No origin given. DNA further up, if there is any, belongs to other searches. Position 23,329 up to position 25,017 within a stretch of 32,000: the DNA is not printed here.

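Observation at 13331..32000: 18.7-kb divergent catabolic supercluster mixing three oxygenase classes, a double propeller and two heteromeric ACAD pairs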

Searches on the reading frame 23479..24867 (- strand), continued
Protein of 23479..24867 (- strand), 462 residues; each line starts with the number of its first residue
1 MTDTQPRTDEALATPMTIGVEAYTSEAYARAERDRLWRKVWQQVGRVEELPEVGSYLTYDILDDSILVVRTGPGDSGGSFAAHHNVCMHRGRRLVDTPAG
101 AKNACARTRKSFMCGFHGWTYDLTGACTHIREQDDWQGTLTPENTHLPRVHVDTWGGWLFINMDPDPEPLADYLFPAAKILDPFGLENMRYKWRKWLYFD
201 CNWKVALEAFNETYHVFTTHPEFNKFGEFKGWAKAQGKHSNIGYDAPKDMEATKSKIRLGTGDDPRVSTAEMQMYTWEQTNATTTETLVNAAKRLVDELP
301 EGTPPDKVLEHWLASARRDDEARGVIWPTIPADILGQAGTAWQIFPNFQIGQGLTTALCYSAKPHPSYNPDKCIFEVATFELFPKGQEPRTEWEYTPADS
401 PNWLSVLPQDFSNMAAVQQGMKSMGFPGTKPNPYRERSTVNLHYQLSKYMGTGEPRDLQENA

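Call 36: list_cluster_members(proteins=[window:23479-24867:-, window:20475-22313:-, window:22310-23482:-, window:25770-27491:+, window:27498-28235:+, window:18390-19541:-])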
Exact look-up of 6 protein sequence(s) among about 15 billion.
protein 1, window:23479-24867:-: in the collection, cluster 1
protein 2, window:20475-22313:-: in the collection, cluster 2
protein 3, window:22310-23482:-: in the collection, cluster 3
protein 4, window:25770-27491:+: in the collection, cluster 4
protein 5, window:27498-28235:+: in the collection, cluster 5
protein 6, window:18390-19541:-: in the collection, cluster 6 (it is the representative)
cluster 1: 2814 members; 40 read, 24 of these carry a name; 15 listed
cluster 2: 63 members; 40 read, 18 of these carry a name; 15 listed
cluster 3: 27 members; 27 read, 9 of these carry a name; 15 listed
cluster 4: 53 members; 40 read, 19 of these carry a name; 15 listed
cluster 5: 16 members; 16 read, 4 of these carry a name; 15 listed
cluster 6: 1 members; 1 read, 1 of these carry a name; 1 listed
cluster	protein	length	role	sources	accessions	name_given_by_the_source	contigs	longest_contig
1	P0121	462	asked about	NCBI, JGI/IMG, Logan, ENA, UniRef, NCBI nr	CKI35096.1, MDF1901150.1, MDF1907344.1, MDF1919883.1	aromatic ring-hydroxylating oxygenase subunit alpha [Mycolicibacterium smegmatis] | aromatic ring-hydroxylating oxygenase subunit alpha n=1 Tax=Mycolicibacterium smegmatis ... | aromatic ring-hydroxylating dioxygenase subunit alpha [Mycolicibacterium smegmatis]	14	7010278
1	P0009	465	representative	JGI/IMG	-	-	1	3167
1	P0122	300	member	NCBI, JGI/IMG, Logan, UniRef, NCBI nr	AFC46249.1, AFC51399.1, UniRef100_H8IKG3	oxidoreductase, short chain dehydrogenase/reductase family protein [Mycobacterium ... | NAD(P)-dependent dehydrogenase (short-subunit alcohol dehydrogenase family) | Oxidoreductase, short chain dehydrogenase/reductase family protein n=2 Tax=Mycobacterium ...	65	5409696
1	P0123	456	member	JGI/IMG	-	phenylpropionate dioxygenase-like ring-hydroxylating dioxygenase large terminal subunit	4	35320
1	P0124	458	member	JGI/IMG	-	phenylpropionate dioxygenase-like ring-hydroxylating dioxygenase large terminal subunit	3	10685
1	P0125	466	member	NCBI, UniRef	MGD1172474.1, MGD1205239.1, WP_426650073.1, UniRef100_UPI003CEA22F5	aromatic ring-hydroxylating oxygenase subunit alpha [Mycobacterium seoulense] | aromatic ring-hydroxylating oxygenase subunit alpha n=1 Tax=Mycobacterium seoulense ...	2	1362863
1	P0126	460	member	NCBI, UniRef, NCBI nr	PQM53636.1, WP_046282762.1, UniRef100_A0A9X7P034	aromatic ring-hydroxylating dioxygenase subunit alpha [Mycolicibacter virginiensis] | Aromatic ring-hydroxylating dioxygenase subunit alpha n=1 Tax=Mycolicibacter virginiensis ... | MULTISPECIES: aromatic ring-hydroxylating dioxygenase subunit alpha [Mycobacteriaceae]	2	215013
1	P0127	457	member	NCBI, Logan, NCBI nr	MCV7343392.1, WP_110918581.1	aromatic ring-hydroxylating oxygenase subunit alpha [Mycolicibacterium rhodesiae] | aromatic ring-hydroxylating dioxygenase subunit alpha [Mycolicibacterium rhodesiae]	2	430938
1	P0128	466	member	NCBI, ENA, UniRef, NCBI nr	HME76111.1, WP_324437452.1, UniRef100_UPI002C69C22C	MAG TPA: aromatic ring-hydroxylating dioxygenase subunit alpha [Mycobacterium sp.] | aromatic ring-hydroxylating oxygenase subunit alpha n=1 Tax=Mycobacterium sp. TaxID=1785 ... | aromatic ring-hydroxylating dioxygenase subunit alpha [Mycobacterium sp.]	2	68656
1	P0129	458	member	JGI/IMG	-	phenylpropionate dioxygenase-like ring-hydroxylating dioxygenase large terminal subunit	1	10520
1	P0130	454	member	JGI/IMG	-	phenylpropionate dioxygenase-like ring-hydroxylating dioxygenase large terminal subunit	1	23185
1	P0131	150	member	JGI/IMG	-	NAD(P)-dependent dehydrogenase (short-subunit alcohol dehydrogenase family)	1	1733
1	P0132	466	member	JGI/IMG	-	phenylpropionate dioxygenase-like ring-hydroxylating dioxygenase large terminal subunit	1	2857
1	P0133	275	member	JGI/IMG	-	hypothetical protein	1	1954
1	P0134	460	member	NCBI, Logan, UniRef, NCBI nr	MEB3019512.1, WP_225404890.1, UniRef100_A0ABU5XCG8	aromatic ring-hydroxylating oxygenase subunit alpha [[Mycobacterium] crassicus] | Aromatic ring-hydroxylating dioxygenase subunit alpha n=1 Tax=[Mycobacterium] crassicus ... | aromatic ring-hydroxylating dioxygenase subunit alpha [Mycolicibacter sp. MYC098]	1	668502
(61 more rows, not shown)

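Call 47: find_encoding_contigs(protein=P0084, flank=10000, max_places=1)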
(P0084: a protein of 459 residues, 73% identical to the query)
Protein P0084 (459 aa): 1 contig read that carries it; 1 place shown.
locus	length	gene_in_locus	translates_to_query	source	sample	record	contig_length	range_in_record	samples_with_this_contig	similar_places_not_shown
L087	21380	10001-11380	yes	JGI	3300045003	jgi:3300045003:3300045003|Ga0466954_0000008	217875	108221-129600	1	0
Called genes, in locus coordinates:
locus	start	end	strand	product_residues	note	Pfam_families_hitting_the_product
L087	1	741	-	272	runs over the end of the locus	PF00378:ECH_1, PF16113:ECH_2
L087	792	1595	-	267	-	PF00106:adh_short, PF08659:KR, PF13561:adh_short_C2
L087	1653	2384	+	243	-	PF00378:ECH_1, PF16113:ECH_2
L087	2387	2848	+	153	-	PF10604:Polyketide_cyc2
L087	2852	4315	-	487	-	PF00501:AMP-binding, PF13193:AMP-binding_C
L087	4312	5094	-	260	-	PF00106:adh_short, PF08659:KR, PF23441:SDR, PF13561:adh_short_C2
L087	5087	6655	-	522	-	PF00501:AMP-binding, PF13193:AMP-binding_C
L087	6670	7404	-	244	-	PF00392:GntR, PF07702:UTRA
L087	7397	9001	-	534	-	PF08450:SGL, PF13360:PQQ_2 (faint), PF01436:NHL (faint), PF03088:Str_synth (faint), PF24684:Vgb_lyase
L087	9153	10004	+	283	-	PF23441:SDR (weak), PF00106:adh_short, PF08659:KR, PF13561:adh_short_C2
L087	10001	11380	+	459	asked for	PF00355:Rieske, PF00848:Ring_hydroxyl_A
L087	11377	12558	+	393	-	PF00296:Bac_luciferase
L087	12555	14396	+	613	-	PF00743:FMO-like (weak), PF00890:FAD_binding_2 (weak), PF01266:DAO (faint), PF07992:Pyr_redox_2, PF13450:NAD_binding_8, PF13738:Pyr_redox_3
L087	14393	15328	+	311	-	PF00106:adh_short, PF08659:KR, PF13561:adh_short_C2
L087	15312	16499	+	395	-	PF02515:CoA_transf_3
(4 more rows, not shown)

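Call 48: find_encoding_contigs(protein=P0104, flank=10000, max_places=1)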
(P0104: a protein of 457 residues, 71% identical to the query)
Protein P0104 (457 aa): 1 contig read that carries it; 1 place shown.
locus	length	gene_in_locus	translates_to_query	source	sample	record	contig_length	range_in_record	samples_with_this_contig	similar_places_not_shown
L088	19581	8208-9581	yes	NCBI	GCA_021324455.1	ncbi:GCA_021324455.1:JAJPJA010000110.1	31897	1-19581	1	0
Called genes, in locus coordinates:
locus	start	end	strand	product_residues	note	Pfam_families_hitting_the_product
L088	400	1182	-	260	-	PF00106:adh_short, PF13561:adh_short_C2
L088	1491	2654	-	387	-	PF04909:Amidohydro_2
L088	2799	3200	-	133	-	PF00378:ECH_1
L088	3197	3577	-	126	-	PF00378:ECH_1 (weak)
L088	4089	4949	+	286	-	PF00106:adh_short, PF13561:adh_short_C2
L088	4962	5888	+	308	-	PF00106:adh_short, PF08659:KR, PF13561:adh_short_C2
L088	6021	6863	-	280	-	PF00392:GntR, PF07702:UTRA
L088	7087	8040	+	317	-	PF00106:adh_short, PF08659:KR, PF13561:adh_short_C2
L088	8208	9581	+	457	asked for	PF00355:Rieske, PF00848:Ring_hydroxyl_A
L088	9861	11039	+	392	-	PF00296:Bac_luciferase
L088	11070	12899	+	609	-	PF00743:FMO-like (weak), PF01266:DAO (faint), PF07992:Pyr_redox_2 (faint), PF13450:NAD_binding_8 (weak), PF13738:Pyr_redox_3 (faint)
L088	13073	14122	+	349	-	PF00296:Bac_luciferase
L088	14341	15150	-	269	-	PF00106:adh_short, PF08659:KR (weak), PF13561:adh_short_C2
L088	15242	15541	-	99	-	PF03992:ABM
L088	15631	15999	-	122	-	PF02311:AraC_binding, PF07883:Cupin_2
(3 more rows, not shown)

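Call 49: find_encoding_contigs(protein=P0118, flank=10000, max_places=1)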
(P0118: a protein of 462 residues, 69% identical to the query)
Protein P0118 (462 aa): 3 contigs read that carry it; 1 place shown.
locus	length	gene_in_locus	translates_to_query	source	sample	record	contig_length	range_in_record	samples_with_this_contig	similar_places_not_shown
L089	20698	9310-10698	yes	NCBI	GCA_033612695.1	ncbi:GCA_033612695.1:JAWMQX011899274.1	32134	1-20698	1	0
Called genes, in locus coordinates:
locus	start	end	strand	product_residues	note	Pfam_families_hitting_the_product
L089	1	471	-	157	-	?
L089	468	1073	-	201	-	PF13338:AbiEi_4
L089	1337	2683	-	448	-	PF01082:Cu2_monooxygen (faint), PF03712:Cu2_monoox_C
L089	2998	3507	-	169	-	-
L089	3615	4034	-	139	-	-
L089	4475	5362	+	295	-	PF03328:HpcH_HpaI, PF15617:C-C_Bond_Lyase (faint)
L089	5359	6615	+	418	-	PF02550:AcetylCoA_hydro, PF13336:AcetylCoA_hyd_C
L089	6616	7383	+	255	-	PF00378:ECH_1, PF16113:ECH_2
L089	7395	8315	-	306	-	PF00106:adh_short, PF08659:KR, PF13561:adh_short_C2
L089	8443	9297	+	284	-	PF23441:SDR, PF00106:adh_short, PF08659:KR, PF13561:adh_short_C2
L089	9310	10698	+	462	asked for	PF00355:Rieske, PF00848:Ring_hydroxyl_A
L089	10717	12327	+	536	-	PF13360:PQQ_2 (faint), PF08450:SGL, PF24684:Vgb_lyase (weak), PF01436:NHL (faint)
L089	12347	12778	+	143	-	PF00903:Glyoxalase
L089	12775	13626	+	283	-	PF03446:NAD_binding_2, PF03807:F420_oxidored (faint), PF14833:NAD_binding_11 (weak)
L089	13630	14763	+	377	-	PF02771:Acyl-CoA_dh_N, PF02770:Acyl-CoA_dh_M (weak), PF00441:Acyl-CoA_dh_1, PF08028:Acyl-CoA_dh_2 (weak)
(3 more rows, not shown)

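Call 83: search_protein_families(library=pfam, proteins=[L004:17553-18479:+, L085:1178-2158:+, L085:14672-16144:-], max_evalue=0.001)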
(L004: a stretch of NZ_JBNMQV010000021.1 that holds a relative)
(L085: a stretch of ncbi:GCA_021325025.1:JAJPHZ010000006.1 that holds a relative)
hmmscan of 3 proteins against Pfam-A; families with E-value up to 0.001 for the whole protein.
L004:17553-18479:+ (308 aa): 3 families
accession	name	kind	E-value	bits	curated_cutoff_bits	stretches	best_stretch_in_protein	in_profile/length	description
PF22725.1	GFO_IDH_MocA_C3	-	4.5e-22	78.8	27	1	111-234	2-124/124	GFO/IDH/MocA C-terminal domain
PF01408.29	GFO_IDH_MocA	-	3.8e-12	47.4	24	1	40-101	56-119/120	Oxidoreductase family, NAD-binding Rossmann fold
PF02894.22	GFO_IDH_MocA_C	-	1.5e-09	38.4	22.9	1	114-236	1-132/218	Oxidoreductase family, C-terminal alpha/beta domain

L085:1178-2158:+ (326 aa): 1 family
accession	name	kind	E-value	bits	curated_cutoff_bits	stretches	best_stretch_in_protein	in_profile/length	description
PF02126.24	PTE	-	1.5e-51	176.1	22.4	1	14-321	3-297/298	Phosphotriesterase family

L085:14672-16144:- (490 aa): 1 family
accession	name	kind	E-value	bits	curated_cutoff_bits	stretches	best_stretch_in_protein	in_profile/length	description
PF20091.5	Abhydrolase_10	-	1.8e-140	469.1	23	1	47-480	12-428/429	Alpha/beta hydrolase domain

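Call 84: search_protein_families(library=ncbifam, proteins=[L044:15348-17105:+, L044:17135-18562:+, L004:17553-18479:+], max_evalue=1e-10)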
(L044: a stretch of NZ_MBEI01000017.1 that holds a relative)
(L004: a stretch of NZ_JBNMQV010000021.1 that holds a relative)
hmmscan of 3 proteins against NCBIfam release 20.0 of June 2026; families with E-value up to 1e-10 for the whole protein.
L044:15348-17105:+ (585 aa): 50 families (the best 25 are shown)
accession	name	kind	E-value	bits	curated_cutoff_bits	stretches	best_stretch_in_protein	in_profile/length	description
NF004516.0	PRK05858.1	equivalog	4e-75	253.4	587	1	25-565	18-539/548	acetolactate synthase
NF006187.0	PRK08322.1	equivalog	1.5e-74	251.4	509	1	25-568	9-535/548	acetolactate synthase large subunit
NF006378.0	PRK08617.1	equivalog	1.2e-69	235.2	510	1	24-569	14-546/556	acetolactate synthase AlsS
TIGR00118.1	acolac_lg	equivalog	5.1e-67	226.6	538.35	1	24-566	7-539/557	biosynthetic-type acetolactate synthase large subunit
NF006721.0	PRK09259.1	equivalog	3.3e-65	220.8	557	1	23-568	20-557/574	oxalyl-CoA decarboxylase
NF004919.0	PRK06276.1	equivalog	7.5e-65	219.4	866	1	24-568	7-545/582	acetolactate synthase large subunit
TIGR02418.1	acolac_catab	equivalog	2e-62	211.4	551.1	1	24-568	5-536/539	acetolactate synthase AlsS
NF006122.0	PRK08266.1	subfamily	9.8e-62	209.1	571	1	27-564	13-527/543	hypothetical protein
NF005713.0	PRK07525.1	subfamily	1.2e-60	205.6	620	1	25-560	13-561/592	sulfoacetaldehyde acetyltransferase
NF006052.0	PRK08199.1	subfamily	2.1e-60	204.6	539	1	24-568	14-544/559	thiamine pyrophosphate protein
TIGR03457.1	sulphoacet_xsc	equivalog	3.9e-60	203.8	676.4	1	26-559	10-554/579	sulfoacetaldehyde acetyltransferase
NF005712.0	PRK07524.1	subfamily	1e-59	202.5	500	1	23-559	8-527/536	5-guanidino-2-oxopentanoate decarboxylase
TIGR03254.1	oxalate_oxc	equivalog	1.7e-59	202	739.4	1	24-568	9-544/554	oxalyl-CoA decarboxylase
NF004710.0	PRK06048.1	equivalog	2.1e-59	201.4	976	1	22-569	12-545/561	acetolactate synthase large subunit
NF005651.0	PRK07418.1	subfamily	1.2e-54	185.6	942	1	23-567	24-565/617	acetolactate synthase large subunit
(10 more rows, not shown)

L044:17135-18562:+ (475 aa): 40 families (the best 25 are shown)
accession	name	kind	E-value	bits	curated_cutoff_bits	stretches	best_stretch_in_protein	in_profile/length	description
TIGR04284.1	aldehy_Rv0768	hypoth_equivalog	1.4e-117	393.7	775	1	7-466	3-475/480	aldehyde dehydrogenase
TIGR01804.1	BADH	equivalog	7.8e-117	390.6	668.6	1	8-465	1-467/467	betaine-aldehyde dehydrogenase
TIGR02299.1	HpaE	equivalog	2.7e-115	385.7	638.35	1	6-466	2-473/488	5-carboxymethyl-2-hydroxymuconate semialdehyde dehydrogenase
NF010000.0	PRK13473.1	subfamily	2.3e-112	376.1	615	1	6-466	4-469/475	aminobutyraldehyde dehydrogenase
NF009725.0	PRK13252.1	equivalog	4e-109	365.3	593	1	6-466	8-476/488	betaine-aldehyde dehydrogenase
NF045736.1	PaDhStyDRhodo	equivalog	1.4e-106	356.9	800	1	6-457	4-465/479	phenylacetaldehyde dehydrogenase StyD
NF052305.1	DioxValDhHalo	equivalog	5.4e-103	345.5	750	1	1-450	1-460/483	2,5-dioxovalerate dehydrogenase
TIGR01780.1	SSADH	subfamily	3.6e-102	342.5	646.35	1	24-465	1-448/448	succinate-semialdehyde dehydrogenase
NF050026.1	AcaldDHExaC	equivalog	1.6e-100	337.1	900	1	6-468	17-492/503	acetaldehyde dehydrogenase ExaC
TIGR03216.1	OH_muco_semi_DH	equivalog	1.8e-100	336.8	693.25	1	6-465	2-475/481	2-hydroxymuconic semialdehyde dehydrogenase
NF007497.0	PRK10090.1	equivalog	3.9e-100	335.9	500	1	5-465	7-473/480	aldehyde dehydrogenase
NF045735.1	PaDhStyDPseudo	equivalog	9.3e-97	324.7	850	1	6-467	4-479/483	phenylacetaldehyde dehydrogenase StyD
NF042993.1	AlphKGSA_gudD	equivalog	2.2e-96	323.5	770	1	5-456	4-467/481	alpha-ketoglutaric semialdehyde dehydrogenase GucD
NF006916.0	PRK09407.1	equivalog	1.1e-90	304.7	521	1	20-465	34-488/526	succinic semialdehyde dehydrogenase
NF007352.0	PRK09847.1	equivalog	1.5e-87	294.2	850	1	6-466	21-488/495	aldehyde dehydrogenase PuuC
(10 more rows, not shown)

L004:17553-18479:+ (308 aa): 4 families
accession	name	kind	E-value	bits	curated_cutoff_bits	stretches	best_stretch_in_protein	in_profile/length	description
NF052479.1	LevoglcsnDh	equivalog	1.7e-17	63.2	650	1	43-181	72-212/386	levoglucosan dehydrogenase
TIGR04380.1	myo_inos_iolG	equivalog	2e-17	63.1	355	1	42-244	62-261/330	inositol 2-dehydrogenase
NF041392.1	XylDh_Gfo6_Halo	equivalog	1.1e-15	57.3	350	1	41-298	79-335/350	D-xylose 1-dehydrogenase Gfo6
NF040723.1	UDP-GlcNAcDh_Arch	equivalog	1.1e-11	44.9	450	1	38-177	54-184/302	UDP-N-acetylglucosamine 3-dehydrogenase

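Call 91: predict_structure(alignment_id=A2)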
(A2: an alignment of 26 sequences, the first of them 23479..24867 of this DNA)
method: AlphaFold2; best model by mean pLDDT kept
length: 462 residues; sequences in the alignment: 26
mean_pLDDT: 36.1   pTM: 0.27
mean pLDDT of the five models: 36.1, 34.7, 33.1, 32.7, 32.0
residues with pLDDT >= 90: 0; 70-90: 18; 50-70: 35; < 50: 409
segments of 3 or more residues with pLDDT < 50: 1-261, 275-277, 279-285, 324-365, 368-462
pLDDT, mean of each block of 10 residues (from residue 1): 31 35 35 38 31 30 31 39 33 27 23 24 29 30 26 24 33 35 37 45 40 28 25 25 24 31 64 51 50 83 68 62 43 31 23 34 46 46 42 35 30 29 29 23 30 33 31
secondary structure, 60 per line:
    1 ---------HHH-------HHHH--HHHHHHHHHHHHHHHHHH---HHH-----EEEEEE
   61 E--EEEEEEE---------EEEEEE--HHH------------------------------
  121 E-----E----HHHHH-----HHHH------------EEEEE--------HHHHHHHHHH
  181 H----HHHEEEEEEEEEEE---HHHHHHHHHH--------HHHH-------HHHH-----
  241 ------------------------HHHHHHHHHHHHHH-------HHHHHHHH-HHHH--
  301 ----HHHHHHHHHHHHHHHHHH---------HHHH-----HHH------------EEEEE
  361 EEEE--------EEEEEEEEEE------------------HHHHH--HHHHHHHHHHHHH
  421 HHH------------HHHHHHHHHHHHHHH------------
elements in order: H20-23 H26-43 E55-61 E64-70 E80-85 H132-136 H142-145 E158-162 H171-181 E189-199 H203-212 H221-224 H232-235 H265-278 H286-293 H295-298 H305-322 H332-335 E356-364 E373-382 H401-405 H408-423 H436-450
